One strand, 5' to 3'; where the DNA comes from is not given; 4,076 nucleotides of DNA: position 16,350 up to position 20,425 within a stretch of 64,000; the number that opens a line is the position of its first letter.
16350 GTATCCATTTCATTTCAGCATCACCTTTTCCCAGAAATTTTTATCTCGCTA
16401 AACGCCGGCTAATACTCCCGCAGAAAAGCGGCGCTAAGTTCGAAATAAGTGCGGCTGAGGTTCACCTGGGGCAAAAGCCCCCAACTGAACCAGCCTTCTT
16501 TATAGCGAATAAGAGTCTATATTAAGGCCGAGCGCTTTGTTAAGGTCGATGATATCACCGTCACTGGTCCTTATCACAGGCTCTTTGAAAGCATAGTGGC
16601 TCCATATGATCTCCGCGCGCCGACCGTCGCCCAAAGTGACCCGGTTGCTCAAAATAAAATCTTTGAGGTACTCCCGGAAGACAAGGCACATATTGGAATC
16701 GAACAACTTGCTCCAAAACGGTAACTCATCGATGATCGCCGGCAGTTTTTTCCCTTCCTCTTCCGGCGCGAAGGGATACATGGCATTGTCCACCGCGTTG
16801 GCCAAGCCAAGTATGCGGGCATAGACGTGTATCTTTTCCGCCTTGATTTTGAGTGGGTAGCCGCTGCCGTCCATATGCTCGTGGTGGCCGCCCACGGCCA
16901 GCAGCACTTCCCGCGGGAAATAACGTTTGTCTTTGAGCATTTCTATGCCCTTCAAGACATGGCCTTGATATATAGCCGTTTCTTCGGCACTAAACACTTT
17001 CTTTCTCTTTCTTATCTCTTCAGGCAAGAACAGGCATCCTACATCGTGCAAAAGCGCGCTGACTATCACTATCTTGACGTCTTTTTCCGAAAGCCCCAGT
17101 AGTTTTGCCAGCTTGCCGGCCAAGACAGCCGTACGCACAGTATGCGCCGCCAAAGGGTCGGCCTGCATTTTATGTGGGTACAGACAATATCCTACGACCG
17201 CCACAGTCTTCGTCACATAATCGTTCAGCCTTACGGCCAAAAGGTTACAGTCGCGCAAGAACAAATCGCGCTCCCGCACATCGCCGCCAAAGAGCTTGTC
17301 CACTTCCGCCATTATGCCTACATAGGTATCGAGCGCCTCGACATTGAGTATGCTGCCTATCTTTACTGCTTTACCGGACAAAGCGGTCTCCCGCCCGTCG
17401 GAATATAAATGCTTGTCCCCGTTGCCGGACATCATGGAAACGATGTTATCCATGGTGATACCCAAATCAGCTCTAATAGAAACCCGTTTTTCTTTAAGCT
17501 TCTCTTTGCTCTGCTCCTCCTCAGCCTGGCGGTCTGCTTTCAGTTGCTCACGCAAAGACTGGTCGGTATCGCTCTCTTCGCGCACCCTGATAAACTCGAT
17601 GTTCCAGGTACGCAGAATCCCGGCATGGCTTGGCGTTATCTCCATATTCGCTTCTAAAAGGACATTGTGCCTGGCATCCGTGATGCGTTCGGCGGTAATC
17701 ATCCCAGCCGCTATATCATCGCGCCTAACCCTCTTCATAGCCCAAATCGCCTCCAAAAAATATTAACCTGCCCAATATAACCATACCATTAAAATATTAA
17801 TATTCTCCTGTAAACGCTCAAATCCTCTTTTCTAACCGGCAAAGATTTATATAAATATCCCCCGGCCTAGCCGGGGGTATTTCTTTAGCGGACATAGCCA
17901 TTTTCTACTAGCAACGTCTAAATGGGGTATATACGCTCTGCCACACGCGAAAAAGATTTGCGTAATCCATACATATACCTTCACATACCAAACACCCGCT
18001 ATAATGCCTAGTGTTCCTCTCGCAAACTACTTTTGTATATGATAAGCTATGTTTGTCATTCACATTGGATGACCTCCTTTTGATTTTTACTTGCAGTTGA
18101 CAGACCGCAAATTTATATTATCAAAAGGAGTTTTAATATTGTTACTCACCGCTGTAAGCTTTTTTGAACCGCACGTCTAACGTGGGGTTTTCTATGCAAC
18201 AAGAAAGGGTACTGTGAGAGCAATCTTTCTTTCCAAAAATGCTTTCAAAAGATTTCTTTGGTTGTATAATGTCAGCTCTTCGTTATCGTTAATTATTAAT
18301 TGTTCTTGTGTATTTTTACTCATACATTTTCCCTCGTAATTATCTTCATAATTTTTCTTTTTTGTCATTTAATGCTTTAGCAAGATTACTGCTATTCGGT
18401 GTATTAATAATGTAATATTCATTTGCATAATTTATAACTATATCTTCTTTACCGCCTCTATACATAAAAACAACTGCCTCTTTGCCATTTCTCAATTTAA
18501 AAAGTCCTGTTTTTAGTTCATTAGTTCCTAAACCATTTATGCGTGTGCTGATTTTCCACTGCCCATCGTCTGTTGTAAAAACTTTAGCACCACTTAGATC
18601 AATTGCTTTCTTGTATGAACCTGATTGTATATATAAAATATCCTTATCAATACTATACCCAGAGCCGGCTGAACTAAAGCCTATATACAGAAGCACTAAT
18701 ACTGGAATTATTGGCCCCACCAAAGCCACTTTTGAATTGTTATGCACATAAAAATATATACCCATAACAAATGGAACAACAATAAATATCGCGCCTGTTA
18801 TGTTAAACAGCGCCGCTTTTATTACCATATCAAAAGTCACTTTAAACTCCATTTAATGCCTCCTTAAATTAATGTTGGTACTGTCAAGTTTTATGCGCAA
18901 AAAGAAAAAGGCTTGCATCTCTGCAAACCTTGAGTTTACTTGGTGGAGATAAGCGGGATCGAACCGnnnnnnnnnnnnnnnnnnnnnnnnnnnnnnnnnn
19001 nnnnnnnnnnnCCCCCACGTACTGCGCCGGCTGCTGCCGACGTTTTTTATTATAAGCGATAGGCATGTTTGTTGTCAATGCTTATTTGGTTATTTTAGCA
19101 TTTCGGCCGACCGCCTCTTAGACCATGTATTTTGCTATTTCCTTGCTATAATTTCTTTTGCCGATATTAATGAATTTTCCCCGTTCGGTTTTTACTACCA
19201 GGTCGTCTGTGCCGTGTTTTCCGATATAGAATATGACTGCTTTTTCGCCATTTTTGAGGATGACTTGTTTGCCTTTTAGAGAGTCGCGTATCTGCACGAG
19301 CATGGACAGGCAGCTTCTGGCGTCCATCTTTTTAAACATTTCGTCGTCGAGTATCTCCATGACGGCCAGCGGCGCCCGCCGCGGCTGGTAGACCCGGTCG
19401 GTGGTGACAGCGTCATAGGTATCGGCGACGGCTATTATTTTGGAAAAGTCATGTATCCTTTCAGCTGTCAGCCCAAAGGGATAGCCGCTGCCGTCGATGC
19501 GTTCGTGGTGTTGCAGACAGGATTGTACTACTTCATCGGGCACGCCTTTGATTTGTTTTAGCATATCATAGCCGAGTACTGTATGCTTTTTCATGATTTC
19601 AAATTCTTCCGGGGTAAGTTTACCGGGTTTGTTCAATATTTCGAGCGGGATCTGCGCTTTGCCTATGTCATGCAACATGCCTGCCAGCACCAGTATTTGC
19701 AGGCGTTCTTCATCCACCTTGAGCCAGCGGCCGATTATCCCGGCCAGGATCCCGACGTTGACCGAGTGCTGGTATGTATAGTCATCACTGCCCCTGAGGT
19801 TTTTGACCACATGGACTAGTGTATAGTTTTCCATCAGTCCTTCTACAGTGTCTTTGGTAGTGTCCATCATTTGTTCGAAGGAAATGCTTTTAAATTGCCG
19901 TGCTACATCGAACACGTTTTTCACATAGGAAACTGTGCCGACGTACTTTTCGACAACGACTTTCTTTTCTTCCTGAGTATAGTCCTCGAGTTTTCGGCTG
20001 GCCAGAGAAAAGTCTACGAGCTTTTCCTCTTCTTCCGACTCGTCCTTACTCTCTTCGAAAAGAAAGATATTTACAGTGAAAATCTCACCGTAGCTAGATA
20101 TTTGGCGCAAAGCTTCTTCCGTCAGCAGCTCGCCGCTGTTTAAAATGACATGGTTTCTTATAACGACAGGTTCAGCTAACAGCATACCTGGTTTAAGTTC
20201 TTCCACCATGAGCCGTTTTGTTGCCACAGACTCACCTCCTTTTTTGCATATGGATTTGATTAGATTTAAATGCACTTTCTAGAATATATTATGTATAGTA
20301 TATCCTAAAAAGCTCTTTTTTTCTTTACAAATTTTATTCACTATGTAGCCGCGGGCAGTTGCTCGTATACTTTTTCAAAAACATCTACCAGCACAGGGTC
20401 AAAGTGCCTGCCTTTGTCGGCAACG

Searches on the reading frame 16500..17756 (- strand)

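Call 10: search_protein_families(library=pfam, proteins=[window:16500-17756:-], max_evalue=0.0001)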
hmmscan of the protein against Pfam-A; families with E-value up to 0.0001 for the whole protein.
window:16500-17756:- (418 aa): 3 families
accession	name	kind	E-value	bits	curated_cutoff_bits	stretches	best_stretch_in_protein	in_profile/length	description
PF13487.12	HD_5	-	1.1e-25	90.8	27.2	1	199-336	11-149/170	HD domain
PF01966.28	HD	-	4.9e-14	53.1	22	1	203-324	2-115/116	HD domain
PF08668.18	HDOD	-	3.7e-05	23.7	22.9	1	196-248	89-139/196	HDOD domain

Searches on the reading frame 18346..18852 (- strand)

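Call 10: search_protein_families(library=pfam, proteins=[window:18346-18852:-], max_evalue=0.0001)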
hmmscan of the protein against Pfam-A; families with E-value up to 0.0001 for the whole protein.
window:18346-18852:- (168 aa): 1 family
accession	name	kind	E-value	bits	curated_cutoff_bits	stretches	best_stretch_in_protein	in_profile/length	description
PF10882.14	bPH_5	-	1e-07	32.4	22.5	1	66-164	3-99/100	Bacterial PH domain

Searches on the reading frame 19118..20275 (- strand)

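Call 10: search_protein_families(library=pfam, proteins=[window:19118-20275:-], max_evalue=0.0001)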
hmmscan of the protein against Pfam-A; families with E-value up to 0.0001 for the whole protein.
window:19118-20275:- (385 aa): 2 families
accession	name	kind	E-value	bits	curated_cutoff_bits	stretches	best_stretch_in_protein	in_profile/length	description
PF13487.12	HD_5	-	4e-31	108.5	27.2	1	166-318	13-167/170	HD domain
PF01966.28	HD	-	2e-22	80.1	22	1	167-289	1-115/116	HD domain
